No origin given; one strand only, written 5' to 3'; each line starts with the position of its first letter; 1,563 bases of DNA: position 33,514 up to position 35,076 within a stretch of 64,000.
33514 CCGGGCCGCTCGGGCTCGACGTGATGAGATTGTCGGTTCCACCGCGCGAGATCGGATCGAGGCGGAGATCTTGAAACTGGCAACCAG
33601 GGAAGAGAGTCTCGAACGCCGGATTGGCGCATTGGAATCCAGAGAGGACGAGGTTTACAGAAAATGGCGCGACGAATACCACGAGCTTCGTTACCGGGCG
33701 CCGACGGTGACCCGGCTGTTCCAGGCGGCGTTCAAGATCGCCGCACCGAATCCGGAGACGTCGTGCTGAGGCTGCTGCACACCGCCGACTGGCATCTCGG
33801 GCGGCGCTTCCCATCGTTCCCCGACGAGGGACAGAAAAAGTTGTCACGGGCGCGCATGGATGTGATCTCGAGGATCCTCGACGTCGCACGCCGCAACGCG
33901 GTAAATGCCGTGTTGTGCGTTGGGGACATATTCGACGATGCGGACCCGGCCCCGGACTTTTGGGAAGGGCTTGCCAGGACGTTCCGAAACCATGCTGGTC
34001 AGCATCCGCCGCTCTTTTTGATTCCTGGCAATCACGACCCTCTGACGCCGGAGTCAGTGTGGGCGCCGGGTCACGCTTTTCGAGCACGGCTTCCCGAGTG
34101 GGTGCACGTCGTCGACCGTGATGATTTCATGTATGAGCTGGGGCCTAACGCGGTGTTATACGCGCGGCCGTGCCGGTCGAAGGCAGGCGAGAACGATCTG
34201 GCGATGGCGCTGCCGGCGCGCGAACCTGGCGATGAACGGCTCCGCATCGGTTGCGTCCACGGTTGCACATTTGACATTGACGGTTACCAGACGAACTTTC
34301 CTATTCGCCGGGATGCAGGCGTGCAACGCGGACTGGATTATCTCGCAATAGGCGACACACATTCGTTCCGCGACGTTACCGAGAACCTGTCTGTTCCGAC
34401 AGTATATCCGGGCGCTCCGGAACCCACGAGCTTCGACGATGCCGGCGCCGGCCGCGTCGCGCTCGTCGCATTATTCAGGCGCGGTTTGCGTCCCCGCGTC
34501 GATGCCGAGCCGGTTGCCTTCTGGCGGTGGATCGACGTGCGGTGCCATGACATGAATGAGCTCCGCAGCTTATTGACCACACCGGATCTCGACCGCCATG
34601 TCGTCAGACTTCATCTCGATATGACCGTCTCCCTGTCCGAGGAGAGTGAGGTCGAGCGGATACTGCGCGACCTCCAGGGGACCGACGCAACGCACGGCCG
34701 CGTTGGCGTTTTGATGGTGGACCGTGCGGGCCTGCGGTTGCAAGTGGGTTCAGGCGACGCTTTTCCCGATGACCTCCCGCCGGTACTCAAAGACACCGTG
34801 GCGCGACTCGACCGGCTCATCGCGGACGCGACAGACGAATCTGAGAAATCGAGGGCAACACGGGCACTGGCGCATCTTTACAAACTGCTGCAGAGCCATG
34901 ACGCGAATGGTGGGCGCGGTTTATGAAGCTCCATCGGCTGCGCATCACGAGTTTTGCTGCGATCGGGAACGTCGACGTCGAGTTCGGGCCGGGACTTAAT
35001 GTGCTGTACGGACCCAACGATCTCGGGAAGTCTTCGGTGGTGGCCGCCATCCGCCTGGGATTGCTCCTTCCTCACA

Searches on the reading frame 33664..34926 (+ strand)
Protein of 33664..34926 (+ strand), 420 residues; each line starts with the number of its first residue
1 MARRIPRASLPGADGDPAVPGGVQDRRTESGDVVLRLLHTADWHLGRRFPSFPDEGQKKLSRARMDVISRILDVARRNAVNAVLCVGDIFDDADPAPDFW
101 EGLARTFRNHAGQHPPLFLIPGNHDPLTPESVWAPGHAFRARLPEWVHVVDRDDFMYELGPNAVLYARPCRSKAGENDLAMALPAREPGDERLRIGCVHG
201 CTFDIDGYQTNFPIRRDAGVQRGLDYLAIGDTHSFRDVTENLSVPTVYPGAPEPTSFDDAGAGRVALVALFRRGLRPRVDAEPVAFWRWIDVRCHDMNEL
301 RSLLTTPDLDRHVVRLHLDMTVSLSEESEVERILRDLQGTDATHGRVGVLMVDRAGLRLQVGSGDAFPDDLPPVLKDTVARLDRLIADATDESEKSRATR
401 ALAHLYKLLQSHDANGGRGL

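Call 82: search_protein_families(library=pfam, max_evalue=0.001, proteins=[window:33664-34926:+])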
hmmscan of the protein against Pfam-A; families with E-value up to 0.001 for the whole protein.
window:33664-34926:+ (420 aa): 2 families
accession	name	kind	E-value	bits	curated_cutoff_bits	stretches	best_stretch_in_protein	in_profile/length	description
PF00149.33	Metallophos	-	6.7e-11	43.4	21.5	1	35-201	1-116/191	Calcineurin-like phosphoesterase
PF12850.12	Metallophos_2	-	7.3e-06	26.5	27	1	37-261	3-144/154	Calcineurin-like phosphoesterase superfamily domain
